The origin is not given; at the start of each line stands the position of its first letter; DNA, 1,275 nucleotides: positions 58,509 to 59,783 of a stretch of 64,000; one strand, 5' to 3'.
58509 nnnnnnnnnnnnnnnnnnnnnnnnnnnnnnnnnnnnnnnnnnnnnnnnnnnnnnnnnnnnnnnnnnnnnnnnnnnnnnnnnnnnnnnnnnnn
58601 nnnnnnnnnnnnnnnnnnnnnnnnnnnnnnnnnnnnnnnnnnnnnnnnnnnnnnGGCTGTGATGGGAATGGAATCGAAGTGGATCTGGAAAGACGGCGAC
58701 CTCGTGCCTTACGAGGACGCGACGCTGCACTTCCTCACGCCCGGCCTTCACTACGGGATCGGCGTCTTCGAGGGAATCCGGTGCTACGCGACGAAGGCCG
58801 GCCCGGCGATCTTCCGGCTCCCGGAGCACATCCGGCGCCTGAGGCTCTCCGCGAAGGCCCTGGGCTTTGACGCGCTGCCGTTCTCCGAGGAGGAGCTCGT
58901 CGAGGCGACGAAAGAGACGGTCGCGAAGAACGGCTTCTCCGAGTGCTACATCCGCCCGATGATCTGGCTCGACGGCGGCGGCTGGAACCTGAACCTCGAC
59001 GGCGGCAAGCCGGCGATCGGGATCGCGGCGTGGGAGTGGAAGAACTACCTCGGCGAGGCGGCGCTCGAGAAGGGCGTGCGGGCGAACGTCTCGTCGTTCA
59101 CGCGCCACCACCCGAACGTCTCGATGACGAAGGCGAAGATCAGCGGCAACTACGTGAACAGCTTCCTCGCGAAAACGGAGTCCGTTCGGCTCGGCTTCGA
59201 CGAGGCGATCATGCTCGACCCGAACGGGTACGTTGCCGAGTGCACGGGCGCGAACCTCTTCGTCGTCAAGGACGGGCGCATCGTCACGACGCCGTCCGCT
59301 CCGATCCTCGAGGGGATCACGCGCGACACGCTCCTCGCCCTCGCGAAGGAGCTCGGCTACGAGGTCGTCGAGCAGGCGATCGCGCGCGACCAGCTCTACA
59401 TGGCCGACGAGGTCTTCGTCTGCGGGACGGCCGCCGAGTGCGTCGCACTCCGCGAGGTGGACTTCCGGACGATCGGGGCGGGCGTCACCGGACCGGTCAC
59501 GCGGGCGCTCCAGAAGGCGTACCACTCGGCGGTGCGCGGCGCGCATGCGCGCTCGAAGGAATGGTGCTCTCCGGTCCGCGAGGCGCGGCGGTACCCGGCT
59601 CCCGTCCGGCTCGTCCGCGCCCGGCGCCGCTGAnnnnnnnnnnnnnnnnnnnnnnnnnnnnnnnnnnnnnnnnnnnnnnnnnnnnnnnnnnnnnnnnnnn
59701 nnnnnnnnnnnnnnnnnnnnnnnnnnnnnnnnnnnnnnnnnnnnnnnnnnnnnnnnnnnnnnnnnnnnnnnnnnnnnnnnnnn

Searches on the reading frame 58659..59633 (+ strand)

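Call 41: search_protein_families(library=ncbifam, proteins=[window:58659-59633:+], max_evalue=0.00001)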
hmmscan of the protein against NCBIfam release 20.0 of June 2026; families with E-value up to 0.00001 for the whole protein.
window:58659-59633:+ (324 aa): 19 families
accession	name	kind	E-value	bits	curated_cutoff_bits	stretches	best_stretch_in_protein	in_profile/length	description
NF005146.0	PRK06606.1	equivalog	1.6e-118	395.1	279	1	3-306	3-306/307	branched-chain amino acid transaminase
TIGR01122.1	ilvE_I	equivalog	3.1e-111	371.3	245.55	1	10-306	1-298/298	branched-chain-amino-acid transaminase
NF005726.0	PRK07544.1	equivalog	1.3e-76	257.6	396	1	7-296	11-292/295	branched-chain amino acid aminotransferase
NF006185.0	PRK08320.1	subfamily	5.1e-73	245.8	363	1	6-293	2-284/292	branched-chain amino acid aminotransferase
NF009126.0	PRK12479.1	equivalog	1.4e-54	185.3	518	1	4-295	1-287/299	branched-chain-amino-acid transaminase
NF009897.0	PRK13357.1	equivalog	2e-41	142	307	1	10-306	44-357/358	branched-chain amino acid aminotransferase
NF009896.0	PRK13356.1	equivalog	3.4e-38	131.4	262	1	5-291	6-282/287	branched-chain amino acid aminotransferase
NF005209.0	PRK06680.1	subfamily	2.3e-37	128.4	320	1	6-293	2-282/286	D-amino-acid transaminase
TIGR01123.1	ilvE_II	equivalog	7.6e-37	127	250.05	1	10-303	1-310/313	branched-chain-amino-acid transaminase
TIGR01121.1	D_amino_aminoT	equivalog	1.6e-36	126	277.45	1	13-291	6-274/276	D-amino-acid transaminase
NF005800.0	PRK07650.1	equivalog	4.9e-32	111.4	308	1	9-298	3-282/290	aminodeoxychorismate lyase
NF009066.0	PRK12400.1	equivalog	6.3e-25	88.2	538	1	27-292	27-282/290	D-amino-acid transaminase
NF004761.0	PRK06092.1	equivalog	2.1e-20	73.1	260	1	23-269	12-249/268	aminodeoxychorismate lyase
NF005888.0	PRK07849.1-3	equivalog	2.5e-20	72.6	273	1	170-273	170-275/298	aminodeoxychorismate lyase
TIGR03461.1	pabC_Proteo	equivalog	3.6e-20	72.3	176.85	1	25-268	12-246/262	aminodeoxychorismate lyase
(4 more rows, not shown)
